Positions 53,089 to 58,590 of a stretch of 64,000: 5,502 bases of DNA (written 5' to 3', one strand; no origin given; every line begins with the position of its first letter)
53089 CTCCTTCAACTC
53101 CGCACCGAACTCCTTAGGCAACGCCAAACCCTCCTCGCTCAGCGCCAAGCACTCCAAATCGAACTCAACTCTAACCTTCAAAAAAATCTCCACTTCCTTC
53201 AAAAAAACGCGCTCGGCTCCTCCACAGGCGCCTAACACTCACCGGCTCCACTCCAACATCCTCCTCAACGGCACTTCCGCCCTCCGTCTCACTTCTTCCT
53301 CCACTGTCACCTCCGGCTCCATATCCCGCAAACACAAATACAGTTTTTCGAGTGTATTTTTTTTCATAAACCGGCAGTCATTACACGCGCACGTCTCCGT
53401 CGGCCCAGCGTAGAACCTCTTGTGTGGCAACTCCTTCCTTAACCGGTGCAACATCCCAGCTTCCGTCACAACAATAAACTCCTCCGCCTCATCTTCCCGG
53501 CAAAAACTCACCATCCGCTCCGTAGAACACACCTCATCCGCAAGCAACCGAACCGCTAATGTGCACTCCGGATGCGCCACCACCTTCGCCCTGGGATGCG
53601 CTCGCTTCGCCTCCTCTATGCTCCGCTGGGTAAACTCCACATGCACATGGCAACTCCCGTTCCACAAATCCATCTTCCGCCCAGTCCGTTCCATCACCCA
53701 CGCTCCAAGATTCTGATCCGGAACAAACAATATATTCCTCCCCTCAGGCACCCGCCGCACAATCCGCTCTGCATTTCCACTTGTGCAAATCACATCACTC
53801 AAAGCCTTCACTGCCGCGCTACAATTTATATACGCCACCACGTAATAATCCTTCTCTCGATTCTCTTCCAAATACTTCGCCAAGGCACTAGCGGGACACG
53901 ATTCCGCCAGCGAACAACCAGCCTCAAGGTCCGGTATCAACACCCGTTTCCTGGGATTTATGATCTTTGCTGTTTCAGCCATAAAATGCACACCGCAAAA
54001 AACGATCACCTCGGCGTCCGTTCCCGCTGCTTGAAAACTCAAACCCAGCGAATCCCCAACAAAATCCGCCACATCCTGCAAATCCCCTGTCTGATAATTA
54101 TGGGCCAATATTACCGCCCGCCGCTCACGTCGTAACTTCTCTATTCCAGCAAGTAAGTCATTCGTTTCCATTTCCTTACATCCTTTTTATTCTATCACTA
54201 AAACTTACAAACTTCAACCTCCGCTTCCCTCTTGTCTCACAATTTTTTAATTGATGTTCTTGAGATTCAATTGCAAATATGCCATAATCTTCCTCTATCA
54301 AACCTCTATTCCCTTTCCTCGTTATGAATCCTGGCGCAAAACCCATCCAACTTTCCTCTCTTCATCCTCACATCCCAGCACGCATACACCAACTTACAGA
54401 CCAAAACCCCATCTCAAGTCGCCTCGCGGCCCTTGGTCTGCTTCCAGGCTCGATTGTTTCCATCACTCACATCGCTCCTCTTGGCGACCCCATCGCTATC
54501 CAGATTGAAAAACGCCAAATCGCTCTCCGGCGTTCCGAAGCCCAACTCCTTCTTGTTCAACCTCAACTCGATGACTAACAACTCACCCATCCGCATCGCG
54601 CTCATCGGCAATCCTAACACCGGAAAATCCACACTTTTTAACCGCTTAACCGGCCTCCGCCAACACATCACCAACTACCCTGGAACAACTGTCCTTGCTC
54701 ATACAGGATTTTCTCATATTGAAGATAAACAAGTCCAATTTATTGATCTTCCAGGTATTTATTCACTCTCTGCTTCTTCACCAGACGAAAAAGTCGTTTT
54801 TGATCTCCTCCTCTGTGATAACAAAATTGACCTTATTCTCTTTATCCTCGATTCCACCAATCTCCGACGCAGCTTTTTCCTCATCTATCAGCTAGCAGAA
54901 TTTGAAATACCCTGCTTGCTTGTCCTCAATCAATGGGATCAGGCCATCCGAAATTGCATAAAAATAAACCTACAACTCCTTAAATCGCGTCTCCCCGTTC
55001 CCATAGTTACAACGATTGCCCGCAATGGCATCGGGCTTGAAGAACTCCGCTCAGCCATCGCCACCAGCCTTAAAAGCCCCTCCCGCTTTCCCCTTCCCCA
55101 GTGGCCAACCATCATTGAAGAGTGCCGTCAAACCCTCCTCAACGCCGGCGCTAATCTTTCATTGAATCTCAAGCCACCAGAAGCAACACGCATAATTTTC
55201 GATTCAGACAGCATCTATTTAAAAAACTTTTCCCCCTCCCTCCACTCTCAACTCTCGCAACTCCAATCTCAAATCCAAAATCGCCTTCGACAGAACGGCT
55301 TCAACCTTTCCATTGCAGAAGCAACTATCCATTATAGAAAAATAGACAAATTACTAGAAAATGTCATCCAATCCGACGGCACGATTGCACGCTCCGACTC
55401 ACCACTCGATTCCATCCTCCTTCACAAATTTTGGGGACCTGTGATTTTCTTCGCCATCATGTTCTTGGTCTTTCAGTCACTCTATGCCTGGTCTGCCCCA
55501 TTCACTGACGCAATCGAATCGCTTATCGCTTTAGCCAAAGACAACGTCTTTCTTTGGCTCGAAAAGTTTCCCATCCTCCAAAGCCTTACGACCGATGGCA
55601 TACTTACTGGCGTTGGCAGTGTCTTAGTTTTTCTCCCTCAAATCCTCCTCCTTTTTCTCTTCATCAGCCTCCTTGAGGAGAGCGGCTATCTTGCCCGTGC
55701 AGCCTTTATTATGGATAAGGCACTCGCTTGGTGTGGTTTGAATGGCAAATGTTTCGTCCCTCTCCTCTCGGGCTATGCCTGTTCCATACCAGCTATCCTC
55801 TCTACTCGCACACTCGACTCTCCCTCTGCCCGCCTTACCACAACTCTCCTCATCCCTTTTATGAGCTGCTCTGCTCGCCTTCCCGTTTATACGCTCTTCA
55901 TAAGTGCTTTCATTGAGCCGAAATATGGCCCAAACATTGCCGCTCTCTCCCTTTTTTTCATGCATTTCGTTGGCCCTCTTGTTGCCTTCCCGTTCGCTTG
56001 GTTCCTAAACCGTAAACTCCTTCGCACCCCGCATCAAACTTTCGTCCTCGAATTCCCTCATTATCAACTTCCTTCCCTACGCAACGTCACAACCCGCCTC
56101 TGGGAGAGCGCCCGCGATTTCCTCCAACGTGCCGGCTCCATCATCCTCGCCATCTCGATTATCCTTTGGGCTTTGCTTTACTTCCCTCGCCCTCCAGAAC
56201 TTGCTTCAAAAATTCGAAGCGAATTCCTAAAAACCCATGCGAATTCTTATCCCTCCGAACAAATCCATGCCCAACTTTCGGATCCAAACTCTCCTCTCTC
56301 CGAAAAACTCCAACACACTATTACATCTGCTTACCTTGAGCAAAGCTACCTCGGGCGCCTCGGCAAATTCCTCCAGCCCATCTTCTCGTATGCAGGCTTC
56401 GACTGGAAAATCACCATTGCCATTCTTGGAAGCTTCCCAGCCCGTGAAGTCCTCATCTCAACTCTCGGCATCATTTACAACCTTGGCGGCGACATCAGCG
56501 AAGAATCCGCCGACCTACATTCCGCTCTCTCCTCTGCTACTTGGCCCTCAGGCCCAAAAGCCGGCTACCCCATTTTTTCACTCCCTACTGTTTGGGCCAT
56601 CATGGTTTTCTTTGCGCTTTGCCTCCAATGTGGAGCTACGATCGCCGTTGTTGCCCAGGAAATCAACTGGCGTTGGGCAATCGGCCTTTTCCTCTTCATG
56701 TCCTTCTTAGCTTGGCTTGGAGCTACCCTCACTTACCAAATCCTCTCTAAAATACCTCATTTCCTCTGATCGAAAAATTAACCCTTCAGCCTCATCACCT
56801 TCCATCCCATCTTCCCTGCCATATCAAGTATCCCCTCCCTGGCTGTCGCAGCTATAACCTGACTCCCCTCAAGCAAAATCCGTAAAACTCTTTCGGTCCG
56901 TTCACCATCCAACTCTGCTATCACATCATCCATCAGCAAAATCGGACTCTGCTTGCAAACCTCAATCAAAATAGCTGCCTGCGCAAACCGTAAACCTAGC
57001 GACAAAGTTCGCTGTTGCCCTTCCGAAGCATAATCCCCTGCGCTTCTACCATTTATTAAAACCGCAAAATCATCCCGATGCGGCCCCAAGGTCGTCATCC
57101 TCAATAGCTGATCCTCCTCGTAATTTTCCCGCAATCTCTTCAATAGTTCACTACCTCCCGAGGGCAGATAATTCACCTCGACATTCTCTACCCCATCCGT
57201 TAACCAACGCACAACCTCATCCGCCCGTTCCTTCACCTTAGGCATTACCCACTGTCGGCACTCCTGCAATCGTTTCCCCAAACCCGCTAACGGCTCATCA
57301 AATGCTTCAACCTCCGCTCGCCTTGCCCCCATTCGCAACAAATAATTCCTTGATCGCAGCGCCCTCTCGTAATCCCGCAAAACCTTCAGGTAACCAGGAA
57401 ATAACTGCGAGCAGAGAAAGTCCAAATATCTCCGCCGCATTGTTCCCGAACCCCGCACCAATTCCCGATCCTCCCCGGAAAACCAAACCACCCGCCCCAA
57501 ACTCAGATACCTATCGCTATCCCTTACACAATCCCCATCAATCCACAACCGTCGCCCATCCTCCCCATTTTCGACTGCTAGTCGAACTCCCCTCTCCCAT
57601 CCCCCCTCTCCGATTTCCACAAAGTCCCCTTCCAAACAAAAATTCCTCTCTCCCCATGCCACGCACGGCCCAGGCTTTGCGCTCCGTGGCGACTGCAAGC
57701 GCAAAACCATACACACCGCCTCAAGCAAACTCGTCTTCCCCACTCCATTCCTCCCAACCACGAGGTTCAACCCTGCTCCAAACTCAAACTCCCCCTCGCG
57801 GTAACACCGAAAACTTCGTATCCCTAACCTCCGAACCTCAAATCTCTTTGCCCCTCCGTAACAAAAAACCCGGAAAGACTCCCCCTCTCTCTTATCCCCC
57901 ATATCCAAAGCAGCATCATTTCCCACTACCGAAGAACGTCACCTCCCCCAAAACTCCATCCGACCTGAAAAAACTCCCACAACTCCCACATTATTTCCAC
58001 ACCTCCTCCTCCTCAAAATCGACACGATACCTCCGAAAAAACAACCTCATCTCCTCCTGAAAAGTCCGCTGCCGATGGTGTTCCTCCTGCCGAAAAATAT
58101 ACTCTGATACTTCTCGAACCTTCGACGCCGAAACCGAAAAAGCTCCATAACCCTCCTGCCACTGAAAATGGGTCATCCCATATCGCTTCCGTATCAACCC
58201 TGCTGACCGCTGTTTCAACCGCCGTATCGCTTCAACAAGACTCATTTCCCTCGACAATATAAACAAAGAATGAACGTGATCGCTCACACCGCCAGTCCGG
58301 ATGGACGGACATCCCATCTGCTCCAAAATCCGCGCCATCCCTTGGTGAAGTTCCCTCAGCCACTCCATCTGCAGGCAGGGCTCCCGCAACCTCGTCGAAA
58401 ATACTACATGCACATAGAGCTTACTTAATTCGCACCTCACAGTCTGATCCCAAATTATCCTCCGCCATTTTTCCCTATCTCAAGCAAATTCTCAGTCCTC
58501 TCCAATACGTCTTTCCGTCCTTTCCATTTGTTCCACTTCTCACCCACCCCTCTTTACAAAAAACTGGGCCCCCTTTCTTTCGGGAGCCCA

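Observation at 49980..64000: Abrupt onset of extreme, orientation-independent C>G strand skew and higher GC at the 3' end of motB, persisting for 14 kb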

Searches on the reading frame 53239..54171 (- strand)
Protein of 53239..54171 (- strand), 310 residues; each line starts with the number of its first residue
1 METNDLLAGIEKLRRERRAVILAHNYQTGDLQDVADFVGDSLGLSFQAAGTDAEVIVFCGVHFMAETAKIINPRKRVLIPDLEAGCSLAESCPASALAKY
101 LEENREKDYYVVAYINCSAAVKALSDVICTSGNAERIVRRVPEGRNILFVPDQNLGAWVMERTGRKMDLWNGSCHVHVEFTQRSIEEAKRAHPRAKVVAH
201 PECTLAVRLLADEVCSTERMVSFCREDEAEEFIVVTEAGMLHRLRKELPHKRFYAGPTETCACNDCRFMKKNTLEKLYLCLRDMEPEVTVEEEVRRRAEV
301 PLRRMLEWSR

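Call 6: search_protein_families(library=pfam, proteins=[window:53239-54171:-])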
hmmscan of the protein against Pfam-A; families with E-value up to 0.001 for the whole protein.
window:53239-54171:- (310 aa): 1 family
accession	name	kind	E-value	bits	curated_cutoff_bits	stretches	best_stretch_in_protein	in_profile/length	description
PF02445.21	NadA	-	1.5e-117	392.4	27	1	10-307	3-295/295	Quinolinate synthetase A protein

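Call 8: find_encoding_contigs(protein=window:53239-54171:-, flank=10000, max_places=10)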
Protein window:53239-54171:- (310 aa): no gene with exactly this product is on record in the collection.

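Call 9: find_related_loci(query=window:53239-54171:-, collection=genome_contigs, flank=10000)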
Query window:53239-54171:- (310 aa) in genome_contigs; peptide patterns used: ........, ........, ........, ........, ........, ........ (x = any residue, [..] = any of these).
600 stretches matched a pattern (row limit reached: there are more); 597 encode a relative of the query (tblastn E <= 1e-3); the best 80 are kept; 80 distinct loci.
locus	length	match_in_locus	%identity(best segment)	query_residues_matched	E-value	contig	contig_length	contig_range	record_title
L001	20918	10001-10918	68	5-310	1e-148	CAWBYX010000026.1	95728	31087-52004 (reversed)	MAG: uncultured Verrucomicrobiae bacterium isolate MFD00964.bin.1.257 genome assembly, contig: contig_6337, whole genome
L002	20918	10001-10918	65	5-310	9e-141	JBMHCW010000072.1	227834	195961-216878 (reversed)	MAG: Akkermansiaceae bacterium isolate xHP1_bin.548 c_000000000072, whole genome shotgun sequence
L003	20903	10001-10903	66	10-310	1e-139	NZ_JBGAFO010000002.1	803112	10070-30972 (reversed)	MAG: Prosthecobacter sp. isolate MAG_MBR_H125.48 MBRH125-48_opera_contig_39, whole genome shotgun sequence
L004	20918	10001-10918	67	5-310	7e-140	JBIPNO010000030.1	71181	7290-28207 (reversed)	MAG: Haloferula sp. isolate ME2018-06-14_3300042564_group8_bin200 Rohwer_bin2702_scaffold_207_c1, whole genome shotgun s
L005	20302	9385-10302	67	5-310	2e-137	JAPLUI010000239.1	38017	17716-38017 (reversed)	MAG: Verrucomicrobia bacterium isolate LacPavin_0419_WC70L_MAG_62_22 LacPavin_0419_WC70L_scaffold_76740, whole genome sh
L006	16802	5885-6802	66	5-310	3e-137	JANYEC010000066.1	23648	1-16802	MAG: Akkermansiaceae bacterium isolate 337R_metabinner_15_sub 337R_k141_293760, whole genome shotgun sequence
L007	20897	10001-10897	65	10-310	2e-134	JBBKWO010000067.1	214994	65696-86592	MAG: Opitutaceae bacterium isolate metabat_bins.276 k119_4193100, whole genome shotgun sequence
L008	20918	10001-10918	64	2-309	2e-136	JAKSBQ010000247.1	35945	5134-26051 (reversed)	MAG: Opitutales bacterium isolate MAG.200 k141_4301531, whole genome shotgun sequence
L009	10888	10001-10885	66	5-299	4e-132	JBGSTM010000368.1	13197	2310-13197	MAG: Akkermansiaceae bacterium isolate JTS-AC407 k141_644548, whole genome shotgun sequence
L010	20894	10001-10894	63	10-309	7e-132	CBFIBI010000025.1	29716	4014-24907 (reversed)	MAG: Opitutales bacterium isolate Co_bin_562_indstr genome assembly, contig: Co_bin_562_indstr_c25, whole genome shotgun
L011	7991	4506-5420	62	4-310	6e-131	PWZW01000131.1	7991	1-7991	MAG: Puniceicoccaceae bacterium isolate T3Sed10_183 T3-Sed10-C23625, whole genome shotgun sequence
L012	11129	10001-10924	62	4-309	4e-130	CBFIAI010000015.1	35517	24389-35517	MAG: Coraliomargaritaceae bacterium isolate Co_bin_627_permissive genome assembly, contig: Co_bin_627_permissive_c15, wh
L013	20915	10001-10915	63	4-310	2e-128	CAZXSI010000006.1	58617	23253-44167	MAG TPA_asm: uncultured Klebsiella sp. isolate binchicken_co298_313 genome assembly, contig: NODE_771_length_58617_cov_5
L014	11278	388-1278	66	12-310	6e-135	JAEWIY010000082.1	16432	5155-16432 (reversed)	MAG: Verrucomicrobia bacterium isolate OH_PBrB_131 k127_475869, whole genome shotgun sequence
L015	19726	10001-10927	59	1-309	8e-125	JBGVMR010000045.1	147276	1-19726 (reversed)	MAG: Akkermansia sp. isolate fecal_MAG_253 fecal_MAG_253_contig_0045, whole genome shotgun sequence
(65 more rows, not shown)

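Call 45: find_related_loci(query=window:53239-54171:-, collection=metagenome_contigs, flank=10000)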
Query window:53239-54171:- (310 aa) in metagenome_contigs; peptide patterns used: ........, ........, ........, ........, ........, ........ (x = any residue, [..] = any of these).
600 stretches matched a pattern (row limit reached: there are more); 599 encode a relative of the query (tblastn E <= 1e-3); the best 80 are kept; 80 distinct loci.
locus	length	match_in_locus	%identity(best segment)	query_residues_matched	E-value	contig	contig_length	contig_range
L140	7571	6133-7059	66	2-310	2e-146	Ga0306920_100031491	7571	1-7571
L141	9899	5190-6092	68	10-310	1e-144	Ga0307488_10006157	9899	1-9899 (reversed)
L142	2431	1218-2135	67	5-310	2e-151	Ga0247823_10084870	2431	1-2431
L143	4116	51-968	65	5-310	5e-142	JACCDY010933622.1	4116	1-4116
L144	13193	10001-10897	64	10-310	1e-135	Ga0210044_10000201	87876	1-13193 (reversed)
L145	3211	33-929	65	10-310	2e-140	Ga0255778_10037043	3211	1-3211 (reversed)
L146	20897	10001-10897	66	10-310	8e-135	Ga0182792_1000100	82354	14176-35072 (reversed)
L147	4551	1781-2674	63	10-309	2e-136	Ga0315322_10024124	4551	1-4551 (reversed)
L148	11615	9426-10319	64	10-309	2e-134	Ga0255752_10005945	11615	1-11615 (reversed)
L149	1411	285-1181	65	10-310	2e-145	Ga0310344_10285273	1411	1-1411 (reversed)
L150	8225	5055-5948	60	10-307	5e-131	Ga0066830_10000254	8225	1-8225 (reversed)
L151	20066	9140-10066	61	3-309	5e-129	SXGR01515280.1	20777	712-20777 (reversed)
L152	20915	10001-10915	64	4-310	7e-129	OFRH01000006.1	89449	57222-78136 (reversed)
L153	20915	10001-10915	61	3-309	6e-127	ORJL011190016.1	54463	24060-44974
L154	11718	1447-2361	61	4-309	2e-126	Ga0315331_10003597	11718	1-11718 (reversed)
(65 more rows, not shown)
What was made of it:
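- Tried and rejected: A NadA-based scan of JGI metagenomes found nothing closer than 68% (call 45).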

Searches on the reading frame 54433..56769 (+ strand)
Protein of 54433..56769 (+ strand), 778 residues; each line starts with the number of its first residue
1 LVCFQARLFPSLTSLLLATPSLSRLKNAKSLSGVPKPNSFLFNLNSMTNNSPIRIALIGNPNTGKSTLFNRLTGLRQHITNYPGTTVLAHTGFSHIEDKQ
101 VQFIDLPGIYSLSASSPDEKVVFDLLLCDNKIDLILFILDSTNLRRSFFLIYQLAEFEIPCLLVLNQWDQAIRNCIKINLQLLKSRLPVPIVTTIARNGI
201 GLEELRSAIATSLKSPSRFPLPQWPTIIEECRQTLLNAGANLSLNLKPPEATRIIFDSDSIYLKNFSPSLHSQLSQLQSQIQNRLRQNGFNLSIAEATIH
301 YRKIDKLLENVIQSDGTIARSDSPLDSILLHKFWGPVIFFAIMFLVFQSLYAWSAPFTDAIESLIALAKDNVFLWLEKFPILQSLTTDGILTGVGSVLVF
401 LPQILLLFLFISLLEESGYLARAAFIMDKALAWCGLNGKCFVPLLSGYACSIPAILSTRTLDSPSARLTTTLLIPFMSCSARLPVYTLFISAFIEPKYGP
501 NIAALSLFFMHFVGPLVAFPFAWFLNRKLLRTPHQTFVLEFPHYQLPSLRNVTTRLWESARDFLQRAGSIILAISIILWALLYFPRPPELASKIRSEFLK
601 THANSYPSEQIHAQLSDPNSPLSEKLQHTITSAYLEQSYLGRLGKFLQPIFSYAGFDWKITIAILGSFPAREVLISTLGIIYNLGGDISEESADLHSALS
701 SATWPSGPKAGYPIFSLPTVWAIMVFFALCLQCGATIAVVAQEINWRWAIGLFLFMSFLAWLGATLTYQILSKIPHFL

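Call 6: search_protein_families(library=pfam, proteins=[window:54433-56769:+])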
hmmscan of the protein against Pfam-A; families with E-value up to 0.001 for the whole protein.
window:54433-56769:+ (778 aa): 5 families
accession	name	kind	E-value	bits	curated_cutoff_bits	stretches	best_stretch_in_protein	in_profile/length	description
PF02421.24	FeoB_N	-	1.2e-50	171.5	27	1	54-209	2-156/156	Ferrous iron transport protein B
PF07670.19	Gate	-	4e-40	136.9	29.6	2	397-492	1-103/104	Nucleoside recognition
PF01926.29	MMR_HSR1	-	2.9e-21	76.1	21.9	1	54-167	1-113/113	50S ribosome-binding GTPase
PF07664.17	FeoB_C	-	3.1e-11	43.3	26.6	1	507-558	1-53/54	Ferrous iron transport protein B C terminus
PF09439.16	SRPRB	-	3.8e-06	26.8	25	1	54-172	5-110/178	Signal recognition particle receptor beta subunit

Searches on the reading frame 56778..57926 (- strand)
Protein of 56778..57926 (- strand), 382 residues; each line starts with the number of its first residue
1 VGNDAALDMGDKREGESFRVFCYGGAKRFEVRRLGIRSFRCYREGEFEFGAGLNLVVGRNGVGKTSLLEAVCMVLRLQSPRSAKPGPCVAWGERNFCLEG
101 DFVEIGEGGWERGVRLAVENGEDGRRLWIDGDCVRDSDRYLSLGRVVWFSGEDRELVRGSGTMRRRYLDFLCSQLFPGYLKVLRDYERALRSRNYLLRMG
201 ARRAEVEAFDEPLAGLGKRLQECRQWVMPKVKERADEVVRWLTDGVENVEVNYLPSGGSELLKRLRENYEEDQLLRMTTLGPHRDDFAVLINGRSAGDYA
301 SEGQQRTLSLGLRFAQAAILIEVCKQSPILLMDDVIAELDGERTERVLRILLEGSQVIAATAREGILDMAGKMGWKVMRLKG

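Call 6: search_protein_families(library=pfam, proteins=[window:56778-57926:-])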
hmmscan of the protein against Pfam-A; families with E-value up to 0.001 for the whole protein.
window:56778-57926:- (382 aa): 5 families
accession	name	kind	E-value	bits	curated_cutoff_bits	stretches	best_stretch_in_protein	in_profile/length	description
PF02463.25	SMC_N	-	3e-18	66.5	40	2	299-371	136-206/220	RecF/RecN/SMC N terminal domain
PF13476.12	AAA_23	-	7e-14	53.4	27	1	33-85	1-53/201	AAA domain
PF13175.12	AAA_15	-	2.8e-07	30.9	32.1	1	32-76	4-48/374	AAA ATPase domain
PF13304.12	AAA_21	-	3.6e-07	31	27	0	53-75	1-23/304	AAA domain, putative AbiEii toxin, Type IV TA system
PF00005.33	ABC_tran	-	0.00078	20.5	25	0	56-76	16-36/137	ABC transporter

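Call 16: find_homologous_proteins(query=window:56778-57926:-)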
Query window:56778-57926:- (382 aa): 4236 proteins with E <= 0.001 among 8000 candidates; the best 120 are listed.
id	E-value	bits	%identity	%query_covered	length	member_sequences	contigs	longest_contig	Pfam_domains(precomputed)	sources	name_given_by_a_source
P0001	4.6e-199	679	100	79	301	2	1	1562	PF13175.13,PF13476.13,PF02463.26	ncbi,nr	ncbi:MAG: DNA replication and repair protein RecF, partial [Chthoniobacterales bacterium]|nr:DNA rep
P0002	2.9e-117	410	55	90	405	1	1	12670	PF13175.13,PF13476.13,PF02463.26,PF13304.13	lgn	-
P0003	6.4e-87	310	37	87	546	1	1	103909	PF11398.15,PF13175.13,PF13476.13,PF13555.13,PF02463.26,PF13304.13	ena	-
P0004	7.4e-81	290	45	87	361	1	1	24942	PF13175.13,PF13476.13,PF02463.26,PF13304.13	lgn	-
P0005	8.5e-77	277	43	86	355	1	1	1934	PF13175.13,PF13476.13,PF02463.26,PF13304.13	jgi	-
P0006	9.2e-76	273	44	87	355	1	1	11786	PF13175.13,PF13476.13,PF02463.26,PF13304.13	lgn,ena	-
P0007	1.0e-75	273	44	86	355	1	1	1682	PF13476.13,PF02463.26,PF13304.13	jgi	jgi:DNA replication and repair protein RecF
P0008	6.0e-75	271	44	86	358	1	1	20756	PF13175.13,PF13476.13,PF02463.26,PF13304.13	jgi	jgi:DNA replication and repair protein RecF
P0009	1.1e-74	270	45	88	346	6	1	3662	PF13175.13,PF13476.13,PF02463.26,PF13304.13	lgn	-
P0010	1.2e-74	270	44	87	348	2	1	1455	PF13175.13,PF13476.13,PF02463.26,PF13304.13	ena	-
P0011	2.9e-74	268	45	86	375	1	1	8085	PF13175.13,PF13476.13,PF02463.26,PF13304.13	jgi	-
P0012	7.8e-73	264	42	87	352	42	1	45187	PF13175.13,PF13476.13,PF02463.26,PF13304.13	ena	-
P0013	8.7e-72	260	43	88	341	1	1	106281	PF13175.13,PF13476.13,PF02463.26,PF13304.13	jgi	jgi:DNA replication and repair protein RecF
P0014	2.1e-71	259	42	87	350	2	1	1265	PF13175.13,PF13476.13,PF02463.26,PF13304.13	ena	-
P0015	3.8e-71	258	42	92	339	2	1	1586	PF13175.13,PF13476.13,PF02463.26,PF13304.13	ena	-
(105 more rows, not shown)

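Call 17: find_encoding_contigs(protein=P0001, flank=10000)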
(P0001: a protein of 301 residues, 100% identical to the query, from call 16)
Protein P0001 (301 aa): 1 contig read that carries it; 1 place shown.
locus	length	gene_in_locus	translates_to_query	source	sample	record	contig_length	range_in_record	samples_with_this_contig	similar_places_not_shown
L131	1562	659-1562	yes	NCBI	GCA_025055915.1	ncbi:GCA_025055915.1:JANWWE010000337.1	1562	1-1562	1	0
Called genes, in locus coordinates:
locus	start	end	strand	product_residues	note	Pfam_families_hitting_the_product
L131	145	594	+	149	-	PF01797:Y1_Tnp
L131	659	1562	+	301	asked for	PF02463:SMC_N, PF13175:AAA_15 (weak), PF13476:AAA_23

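Call 18: find_encoding_contigs(protein=P0002, flank=10000)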
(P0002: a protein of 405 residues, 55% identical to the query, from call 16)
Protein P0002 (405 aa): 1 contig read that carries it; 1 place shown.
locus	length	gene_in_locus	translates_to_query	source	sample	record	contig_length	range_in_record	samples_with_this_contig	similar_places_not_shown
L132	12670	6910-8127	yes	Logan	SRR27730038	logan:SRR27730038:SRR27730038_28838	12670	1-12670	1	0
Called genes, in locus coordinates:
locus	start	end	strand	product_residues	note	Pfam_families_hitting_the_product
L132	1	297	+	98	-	?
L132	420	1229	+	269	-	-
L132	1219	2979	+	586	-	PF13416:SBP_bac_8 (weak)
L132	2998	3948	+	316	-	PF00528:BPD_transp_1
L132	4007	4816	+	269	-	PF00528:BPD_transp_1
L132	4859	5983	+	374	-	PF00005:ABC_tran, PF13304:AAA_21 (faint), PF17912:OB_MalK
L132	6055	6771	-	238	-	-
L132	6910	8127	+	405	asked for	PF02463:SMC_N, PF13175:AAA_15, PF13476:AAA_23, PF13304:AAA_21 (faint)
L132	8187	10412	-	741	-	PF01926:MMR_HSR1, PF02421:FeoB_N, PF07670:Gate, PF07664:FeoB_C, PF07670:Gate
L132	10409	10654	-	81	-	PF04023:FeoA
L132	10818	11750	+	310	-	PF02445:NadA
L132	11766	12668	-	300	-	?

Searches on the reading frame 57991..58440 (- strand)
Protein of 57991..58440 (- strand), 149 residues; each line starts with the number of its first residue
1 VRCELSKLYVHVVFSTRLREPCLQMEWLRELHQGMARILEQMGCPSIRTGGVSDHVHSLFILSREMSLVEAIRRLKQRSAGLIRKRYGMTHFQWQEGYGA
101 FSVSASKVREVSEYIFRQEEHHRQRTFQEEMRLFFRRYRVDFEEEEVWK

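Call 6: search_protein_families(library=pfam, proteins=[window:57991-58440:-])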
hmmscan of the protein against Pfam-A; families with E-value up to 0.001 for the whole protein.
window:57991-58440:- (149 aa): 1 family
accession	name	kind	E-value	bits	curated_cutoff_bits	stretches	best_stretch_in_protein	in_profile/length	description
PF01797.21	Y1_Tnp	-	1.3e-21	77.4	23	1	6-118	3-121/121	Transposase IS200 like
